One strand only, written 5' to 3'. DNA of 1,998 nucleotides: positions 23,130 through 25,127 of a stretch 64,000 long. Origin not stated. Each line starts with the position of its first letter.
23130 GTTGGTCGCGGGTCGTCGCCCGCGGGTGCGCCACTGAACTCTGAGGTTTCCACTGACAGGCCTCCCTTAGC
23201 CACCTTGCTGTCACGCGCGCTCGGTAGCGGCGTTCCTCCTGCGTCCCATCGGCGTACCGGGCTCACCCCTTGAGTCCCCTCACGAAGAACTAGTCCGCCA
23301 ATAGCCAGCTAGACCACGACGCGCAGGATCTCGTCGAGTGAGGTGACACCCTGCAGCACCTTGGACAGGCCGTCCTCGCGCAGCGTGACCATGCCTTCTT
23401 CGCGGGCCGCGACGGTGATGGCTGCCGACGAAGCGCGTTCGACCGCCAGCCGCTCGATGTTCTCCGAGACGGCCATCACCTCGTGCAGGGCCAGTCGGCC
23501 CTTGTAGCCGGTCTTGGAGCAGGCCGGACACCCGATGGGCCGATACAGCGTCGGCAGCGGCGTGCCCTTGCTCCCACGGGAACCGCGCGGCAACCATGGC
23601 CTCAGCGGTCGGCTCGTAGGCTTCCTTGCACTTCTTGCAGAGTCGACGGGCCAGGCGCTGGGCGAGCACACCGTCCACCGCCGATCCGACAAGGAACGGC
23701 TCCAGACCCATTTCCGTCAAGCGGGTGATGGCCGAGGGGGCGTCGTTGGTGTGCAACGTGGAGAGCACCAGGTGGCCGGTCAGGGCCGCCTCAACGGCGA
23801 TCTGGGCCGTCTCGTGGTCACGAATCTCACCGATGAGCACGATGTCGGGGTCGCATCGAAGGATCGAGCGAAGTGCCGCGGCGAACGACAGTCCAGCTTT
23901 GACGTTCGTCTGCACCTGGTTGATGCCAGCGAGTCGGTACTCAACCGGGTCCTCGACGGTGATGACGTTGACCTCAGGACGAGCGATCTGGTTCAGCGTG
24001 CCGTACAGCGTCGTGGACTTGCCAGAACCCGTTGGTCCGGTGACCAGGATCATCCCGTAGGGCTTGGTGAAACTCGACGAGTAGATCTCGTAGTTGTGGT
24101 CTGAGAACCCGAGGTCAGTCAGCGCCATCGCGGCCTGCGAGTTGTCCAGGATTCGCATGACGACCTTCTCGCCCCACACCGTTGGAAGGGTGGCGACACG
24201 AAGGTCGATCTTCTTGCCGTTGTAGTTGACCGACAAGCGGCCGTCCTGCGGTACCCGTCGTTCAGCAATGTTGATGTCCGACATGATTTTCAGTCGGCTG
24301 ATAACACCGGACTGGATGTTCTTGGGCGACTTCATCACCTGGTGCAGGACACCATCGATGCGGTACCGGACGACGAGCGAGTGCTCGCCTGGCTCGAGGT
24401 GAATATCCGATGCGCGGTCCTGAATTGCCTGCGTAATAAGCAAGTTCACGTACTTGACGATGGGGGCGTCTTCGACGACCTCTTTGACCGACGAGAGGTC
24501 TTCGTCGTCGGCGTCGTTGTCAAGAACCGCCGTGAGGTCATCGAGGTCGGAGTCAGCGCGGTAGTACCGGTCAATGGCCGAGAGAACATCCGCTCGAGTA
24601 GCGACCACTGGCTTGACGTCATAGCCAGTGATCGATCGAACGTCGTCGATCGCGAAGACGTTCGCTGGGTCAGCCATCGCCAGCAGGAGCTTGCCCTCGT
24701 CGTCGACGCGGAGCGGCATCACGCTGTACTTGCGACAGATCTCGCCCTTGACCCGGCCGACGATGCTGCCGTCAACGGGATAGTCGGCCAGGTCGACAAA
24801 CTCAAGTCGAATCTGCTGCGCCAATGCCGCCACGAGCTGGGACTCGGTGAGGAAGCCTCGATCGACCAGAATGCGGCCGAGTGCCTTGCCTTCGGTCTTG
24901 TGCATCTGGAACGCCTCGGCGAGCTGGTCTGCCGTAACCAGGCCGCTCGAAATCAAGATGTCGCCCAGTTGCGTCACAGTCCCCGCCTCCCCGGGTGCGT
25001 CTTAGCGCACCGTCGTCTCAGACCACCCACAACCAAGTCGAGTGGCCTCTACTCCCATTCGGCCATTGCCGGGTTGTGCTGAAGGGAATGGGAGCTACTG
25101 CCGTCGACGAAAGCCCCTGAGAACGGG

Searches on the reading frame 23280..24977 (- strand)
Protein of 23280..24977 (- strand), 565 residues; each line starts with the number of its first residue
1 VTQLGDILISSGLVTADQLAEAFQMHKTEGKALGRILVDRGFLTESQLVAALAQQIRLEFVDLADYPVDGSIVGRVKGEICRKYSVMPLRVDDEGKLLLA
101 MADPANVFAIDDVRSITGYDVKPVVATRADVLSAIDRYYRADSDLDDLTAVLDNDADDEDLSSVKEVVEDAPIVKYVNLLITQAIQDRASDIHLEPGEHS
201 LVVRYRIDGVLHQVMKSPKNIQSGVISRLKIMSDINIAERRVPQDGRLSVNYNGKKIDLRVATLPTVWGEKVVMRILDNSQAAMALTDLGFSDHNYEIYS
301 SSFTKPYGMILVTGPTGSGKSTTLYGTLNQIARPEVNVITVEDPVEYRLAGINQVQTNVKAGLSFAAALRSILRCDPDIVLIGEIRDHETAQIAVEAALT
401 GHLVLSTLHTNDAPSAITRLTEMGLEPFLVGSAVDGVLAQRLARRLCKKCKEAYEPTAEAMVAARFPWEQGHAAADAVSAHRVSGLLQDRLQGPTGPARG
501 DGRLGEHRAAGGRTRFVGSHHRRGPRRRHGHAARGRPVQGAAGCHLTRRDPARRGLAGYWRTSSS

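Call 11: search_protein_families(library=pfam, proteins=[window:23280-24977:-], max_evalue=0.01)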
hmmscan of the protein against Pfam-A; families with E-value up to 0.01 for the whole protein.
window:23280-24977:- (565 aa): 7 families
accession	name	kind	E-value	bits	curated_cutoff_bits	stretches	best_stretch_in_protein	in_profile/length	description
PF00437.27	T2SSE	-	3.9e-120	401.3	24.9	1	168-460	3-288/370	Type II/IV secretion system protein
PF05157.20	MshEN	-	6.1e-23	81.1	23.1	1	57-142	2-87/90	MshEN domain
PF25199.1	nSTAND_NTPase5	-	0.00023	21.4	34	1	305-352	39-87/145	Novel STAND NTPase 5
PF13191.12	AAA_16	-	0.00093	20.2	32.6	0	306-347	24-63/167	AAA ATPase domain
PF13401.12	AAA_22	-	0.0024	18.6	27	1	308-346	6-44/130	AAA domain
PF13555.12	AAA_29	-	0.0025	17.9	27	1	306-324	21-39/61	P-loop containing region of AAA domain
PF20720.3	nSTAND3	-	0.0067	16.6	27.2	0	307-346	17-56/155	Novel STAND NTPase 3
